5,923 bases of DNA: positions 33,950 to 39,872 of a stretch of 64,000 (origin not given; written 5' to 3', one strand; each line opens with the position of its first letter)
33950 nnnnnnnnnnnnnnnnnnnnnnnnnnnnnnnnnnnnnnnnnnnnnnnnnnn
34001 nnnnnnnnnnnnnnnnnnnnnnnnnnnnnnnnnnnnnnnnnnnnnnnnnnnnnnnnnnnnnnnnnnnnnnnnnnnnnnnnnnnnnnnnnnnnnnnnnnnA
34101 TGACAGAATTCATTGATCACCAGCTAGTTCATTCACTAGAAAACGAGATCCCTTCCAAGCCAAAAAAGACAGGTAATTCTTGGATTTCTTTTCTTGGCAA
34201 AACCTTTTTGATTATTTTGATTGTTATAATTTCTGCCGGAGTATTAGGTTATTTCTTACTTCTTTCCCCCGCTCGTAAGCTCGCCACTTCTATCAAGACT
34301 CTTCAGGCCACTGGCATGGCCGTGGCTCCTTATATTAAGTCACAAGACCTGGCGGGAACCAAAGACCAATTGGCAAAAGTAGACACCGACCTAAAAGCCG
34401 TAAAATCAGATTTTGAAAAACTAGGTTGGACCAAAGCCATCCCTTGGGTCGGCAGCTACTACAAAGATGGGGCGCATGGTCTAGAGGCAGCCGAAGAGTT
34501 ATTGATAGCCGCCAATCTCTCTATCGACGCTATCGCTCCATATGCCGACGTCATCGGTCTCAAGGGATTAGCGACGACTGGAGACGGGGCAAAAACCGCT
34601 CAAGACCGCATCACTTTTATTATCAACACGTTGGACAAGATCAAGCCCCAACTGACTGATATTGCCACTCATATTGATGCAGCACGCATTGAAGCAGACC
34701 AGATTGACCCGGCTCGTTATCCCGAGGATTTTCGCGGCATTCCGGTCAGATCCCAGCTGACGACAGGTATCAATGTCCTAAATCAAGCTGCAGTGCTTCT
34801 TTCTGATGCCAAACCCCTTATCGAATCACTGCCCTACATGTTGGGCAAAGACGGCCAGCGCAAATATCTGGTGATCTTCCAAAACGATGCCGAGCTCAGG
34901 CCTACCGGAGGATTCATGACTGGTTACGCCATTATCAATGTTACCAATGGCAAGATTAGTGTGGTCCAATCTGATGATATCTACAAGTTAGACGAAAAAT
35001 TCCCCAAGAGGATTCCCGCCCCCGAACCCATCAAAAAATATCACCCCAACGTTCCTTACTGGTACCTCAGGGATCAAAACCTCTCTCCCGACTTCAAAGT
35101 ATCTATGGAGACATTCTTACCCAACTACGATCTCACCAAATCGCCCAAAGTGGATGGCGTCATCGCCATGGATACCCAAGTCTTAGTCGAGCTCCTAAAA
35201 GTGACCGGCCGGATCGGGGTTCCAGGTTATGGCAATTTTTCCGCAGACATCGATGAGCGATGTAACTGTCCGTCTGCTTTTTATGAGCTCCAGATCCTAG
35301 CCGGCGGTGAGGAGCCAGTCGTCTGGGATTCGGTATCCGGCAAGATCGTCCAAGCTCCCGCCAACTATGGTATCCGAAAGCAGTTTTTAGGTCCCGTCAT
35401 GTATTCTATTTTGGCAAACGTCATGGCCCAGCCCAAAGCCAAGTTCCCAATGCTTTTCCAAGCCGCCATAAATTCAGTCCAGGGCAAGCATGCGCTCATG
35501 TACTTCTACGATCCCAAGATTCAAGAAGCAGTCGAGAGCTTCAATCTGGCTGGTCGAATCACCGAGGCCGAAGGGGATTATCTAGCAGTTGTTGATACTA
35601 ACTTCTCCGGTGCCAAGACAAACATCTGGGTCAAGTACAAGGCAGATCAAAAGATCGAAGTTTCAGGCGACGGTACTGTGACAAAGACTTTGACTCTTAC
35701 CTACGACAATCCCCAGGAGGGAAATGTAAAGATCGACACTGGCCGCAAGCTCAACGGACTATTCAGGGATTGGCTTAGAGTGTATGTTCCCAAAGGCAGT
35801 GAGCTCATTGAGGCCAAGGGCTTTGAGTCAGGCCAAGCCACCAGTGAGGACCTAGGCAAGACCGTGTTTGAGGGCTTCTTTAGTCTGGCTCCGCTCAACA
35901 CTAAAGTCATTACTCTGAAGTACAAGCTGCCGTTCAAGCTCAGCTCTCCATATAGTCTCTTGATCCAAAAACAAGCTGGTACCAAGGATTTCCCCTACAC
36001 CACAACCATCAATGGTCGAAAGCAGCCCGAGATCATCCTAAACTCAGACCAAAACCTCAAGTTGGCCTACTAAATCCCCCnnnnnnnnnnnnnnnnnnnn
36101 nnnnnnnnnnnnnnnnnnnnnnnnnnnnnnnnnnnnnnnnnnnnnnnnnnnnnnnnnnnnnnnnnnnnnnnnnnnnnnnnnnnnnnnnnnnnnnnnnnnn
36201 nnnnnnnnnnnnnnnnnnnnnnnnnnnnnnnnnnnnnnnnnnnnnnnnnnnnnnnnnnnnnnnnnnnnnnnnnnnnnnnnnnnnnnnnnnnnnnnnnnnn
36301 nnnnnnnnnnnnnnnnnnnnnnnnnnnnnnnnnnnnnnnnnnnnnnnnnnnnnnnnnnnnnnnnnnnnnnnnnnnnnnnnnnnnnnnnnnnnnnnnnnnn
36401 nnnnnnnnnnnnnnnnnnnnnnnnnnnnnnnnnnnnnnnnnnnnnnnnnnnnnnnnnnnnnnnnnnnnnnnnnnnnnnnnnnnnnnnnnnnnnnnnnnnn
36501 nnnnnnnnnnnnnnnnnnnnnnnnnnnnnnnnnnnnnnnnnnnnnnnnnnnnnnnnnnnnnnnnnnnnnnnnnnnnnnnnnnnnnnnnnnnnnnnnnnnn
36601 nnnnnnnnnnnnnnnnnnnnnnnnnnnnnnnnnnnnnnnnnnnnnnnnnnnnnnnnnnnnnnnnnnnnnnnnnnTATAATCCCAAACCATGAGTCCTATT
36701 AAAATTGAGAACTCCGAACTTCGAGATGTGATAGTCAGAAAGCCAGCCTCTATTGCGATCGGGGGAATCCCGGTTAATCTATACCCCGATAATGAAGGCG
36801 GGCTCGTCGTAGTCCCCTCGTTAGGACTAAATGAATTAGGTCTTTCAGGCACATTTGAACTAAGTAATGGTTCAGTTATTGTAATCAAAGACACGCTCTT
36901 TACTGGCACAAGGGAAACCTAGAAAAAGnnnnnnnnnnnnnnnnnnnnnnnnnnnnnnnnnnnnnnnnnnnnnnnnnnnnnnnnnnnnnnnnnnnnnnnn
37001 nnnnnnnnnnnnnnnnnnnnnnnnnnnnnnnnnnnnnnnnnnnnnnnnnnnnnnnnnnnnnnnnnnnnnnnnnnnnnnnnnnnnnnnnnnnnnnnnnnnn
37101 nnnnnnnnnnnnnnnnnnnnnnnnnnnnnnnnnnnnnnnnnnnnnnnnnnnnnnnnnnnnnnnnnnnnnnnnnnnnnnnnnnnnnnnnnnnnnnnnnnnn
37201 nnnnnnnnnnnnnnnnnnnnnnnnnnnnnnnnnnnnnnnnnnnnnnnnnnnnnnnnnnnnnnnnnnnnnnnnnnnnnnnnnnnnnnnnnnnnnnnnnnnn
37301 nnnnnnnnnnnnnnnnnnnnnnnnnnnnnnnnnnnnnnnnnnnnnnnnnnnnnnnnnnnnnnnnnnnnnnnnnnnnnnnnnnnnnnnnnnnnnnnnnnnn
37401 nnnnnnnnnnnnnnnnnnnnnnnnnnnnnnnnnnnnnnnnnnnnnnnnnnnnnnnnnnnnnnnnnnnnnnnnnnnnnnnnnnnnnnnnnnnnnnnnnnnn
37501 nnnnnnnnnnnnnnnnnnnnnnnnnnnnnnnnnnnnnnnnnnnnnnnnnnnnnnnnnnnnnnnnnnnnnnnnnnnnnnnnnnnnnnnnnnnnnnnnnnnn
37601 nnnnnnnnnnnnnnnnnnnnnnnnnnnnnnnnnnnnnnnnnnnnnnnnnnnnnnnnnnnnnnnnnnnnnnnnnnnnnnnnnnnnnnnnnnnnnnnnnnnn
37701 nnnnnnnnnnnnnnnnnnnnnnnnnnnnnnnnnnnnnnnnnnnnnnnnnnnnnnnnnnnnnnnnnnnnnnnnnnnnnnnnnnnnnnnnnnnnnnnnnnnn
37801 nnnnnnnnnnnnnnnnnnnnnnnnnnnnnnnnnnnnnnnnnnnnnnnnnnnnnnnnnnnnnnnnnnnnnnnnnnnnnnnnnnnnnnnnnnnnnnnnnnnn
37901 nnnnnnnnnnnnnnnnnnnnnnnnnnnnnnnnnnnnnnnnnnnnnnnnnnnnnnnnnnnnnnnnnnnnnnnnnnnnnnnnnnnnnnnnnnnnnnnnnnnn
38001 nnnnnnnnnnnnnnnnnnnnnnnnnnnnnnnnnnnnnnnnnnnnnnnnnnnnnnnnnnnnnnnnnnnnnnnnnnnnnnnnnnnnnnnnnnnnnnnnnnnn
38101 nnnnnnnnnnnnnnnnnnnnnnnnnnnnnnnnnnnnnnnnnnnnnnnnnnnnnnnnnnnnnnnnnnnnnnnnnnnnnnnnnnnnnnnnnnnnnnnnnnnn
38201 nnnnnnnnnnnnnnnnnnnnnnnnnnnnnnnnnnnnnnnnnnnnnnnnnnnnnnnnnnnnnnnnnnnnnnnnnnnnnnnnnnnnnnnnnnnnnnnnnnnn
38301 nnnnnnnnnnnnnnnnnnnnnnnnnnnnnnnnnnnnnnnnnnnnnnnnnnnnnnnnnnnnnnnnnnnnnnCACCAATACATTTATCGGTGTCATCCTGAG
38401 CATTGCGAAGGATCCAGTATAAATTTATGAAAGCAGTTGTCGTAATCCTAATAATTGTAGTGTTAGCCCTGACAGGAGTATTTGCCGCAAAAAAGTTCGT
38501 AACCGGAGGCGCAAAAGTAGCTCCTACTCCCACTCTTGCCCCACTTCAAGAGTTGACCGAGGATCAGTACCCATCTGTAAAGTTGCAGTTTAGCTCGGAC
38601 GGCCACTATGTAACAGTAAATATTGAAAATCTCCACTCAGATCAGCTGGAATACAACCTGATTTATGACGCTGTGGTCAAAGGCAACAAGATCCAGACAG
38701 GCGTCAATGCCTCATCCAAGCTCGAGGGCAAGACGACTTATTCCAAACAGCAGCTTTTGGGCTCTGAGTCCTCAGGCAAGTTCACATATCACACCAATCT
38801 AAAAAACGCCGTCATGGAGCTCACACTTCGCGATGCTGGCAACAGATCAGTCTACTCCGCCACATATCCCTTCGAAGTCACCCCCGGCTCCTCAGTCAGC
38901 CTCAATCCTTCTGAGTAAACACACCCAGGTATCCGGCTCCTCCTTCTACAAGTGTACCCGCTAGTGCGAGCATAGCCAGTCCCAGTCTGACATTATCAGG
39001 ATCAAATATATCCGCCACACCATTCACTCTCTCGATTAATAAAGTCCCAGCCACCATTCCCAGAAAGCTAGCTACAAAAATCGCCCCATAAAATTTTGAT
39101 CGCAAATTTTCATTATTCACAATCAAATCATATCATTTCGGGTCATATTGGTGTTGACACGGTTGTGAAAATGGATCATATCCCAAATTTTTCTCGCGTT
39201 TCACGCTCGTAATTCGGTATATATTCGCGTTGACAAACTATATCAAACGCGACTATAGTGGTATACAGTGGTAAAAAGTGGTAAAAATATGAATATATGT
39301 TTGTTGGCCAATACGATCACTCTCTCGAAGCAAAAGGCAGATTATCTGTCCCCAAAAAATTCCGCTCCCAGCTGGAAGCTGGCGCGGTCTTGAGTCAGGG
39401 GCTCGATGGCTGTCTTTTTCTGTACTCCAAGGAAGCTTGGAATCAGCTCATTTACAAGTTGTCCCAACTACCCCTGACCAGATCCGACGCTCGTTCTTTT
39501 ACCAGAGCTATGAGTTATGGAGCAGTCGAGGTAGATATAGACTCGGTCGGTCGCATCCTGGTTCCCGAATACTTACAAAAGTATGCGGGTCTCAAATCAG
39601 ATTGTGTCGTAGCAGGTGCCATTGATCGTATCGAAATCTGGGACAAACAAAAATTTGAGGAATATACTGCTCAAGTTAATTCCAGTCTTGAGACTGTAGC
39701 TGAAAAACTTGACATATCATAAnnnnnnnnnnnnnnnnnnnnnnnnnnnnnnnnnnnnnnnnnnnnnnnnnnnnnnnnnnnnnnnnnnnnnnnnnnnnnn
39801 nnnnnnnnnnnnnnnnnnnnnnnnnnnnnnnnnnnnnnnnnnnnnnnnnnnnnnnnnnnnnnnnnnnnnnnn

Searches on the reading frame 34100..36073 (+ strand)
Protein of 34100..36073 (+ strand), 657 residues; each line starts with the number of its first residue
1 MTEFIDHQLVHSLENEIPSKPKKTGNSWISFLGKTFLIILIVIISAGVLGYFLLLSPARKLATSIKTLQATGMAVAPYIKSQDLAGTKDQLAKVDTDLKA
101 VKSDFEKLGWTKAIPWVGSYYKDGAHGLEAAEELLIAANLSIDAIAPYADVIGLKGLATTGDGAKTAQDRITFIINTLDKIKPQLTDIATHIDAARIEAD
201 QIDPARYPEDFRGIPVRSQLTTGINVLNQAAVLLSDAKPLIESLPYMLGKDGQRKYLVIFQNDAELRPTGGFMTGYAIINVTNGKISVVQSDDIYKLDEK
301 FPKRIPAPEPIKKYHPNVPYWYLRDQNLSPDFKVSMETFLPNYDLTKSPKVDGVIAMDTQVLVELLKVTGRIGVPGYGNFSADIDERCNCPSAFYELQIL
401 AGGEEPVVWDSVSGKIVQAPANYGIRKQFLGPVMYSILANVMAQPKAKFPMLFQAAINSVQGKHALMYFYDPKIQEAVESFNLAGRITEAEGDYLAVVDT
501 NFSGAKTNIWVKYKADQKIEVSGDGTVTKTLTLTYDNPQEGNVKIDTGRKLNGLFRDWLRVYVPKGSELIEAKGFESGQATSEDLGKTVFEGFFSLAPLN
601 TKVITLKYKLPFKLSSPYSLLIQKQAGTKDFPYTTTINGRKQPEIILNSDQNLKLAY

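Call 22: search_protein_families(library=pfam, proteins=[window:34100-36073:+], max_evalue=0.001)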
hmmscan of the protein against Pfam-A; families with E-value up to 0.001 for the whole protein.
window:34100-36073:+ (657 aa): 1 family
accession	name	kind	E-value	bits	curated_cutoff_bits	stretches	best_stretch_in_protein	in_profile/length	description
PF13196.11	DUF4012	-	1.2e-27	97.6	28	1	251-376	1-126/144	Protein of unknown function (DUF4012)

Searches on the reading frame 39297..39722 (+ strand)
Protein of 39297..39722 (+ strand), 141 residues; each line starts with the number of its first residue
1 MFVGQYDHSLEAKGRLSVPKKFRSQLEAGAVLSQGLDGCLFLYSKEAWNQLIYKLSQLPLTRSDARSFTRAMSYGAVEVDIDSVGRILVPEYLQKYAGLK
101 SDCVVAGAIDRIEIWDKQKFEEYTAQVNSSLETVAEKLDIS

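Call 23: search_protein_families(library=pfam, proteins=[window:39297-39722:+], max_evalue=0.001)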
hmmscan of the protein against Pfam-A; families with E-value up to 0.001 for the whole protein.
window:39297-39722:+ (141 aa): 1 family
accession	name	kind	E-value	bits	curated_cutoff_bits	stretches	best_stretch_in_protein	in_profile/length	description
PF02381.23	MraZ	-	5.3e-34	116.5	23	2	73-137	2-67/72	MraZ protein, putative antitoxin-like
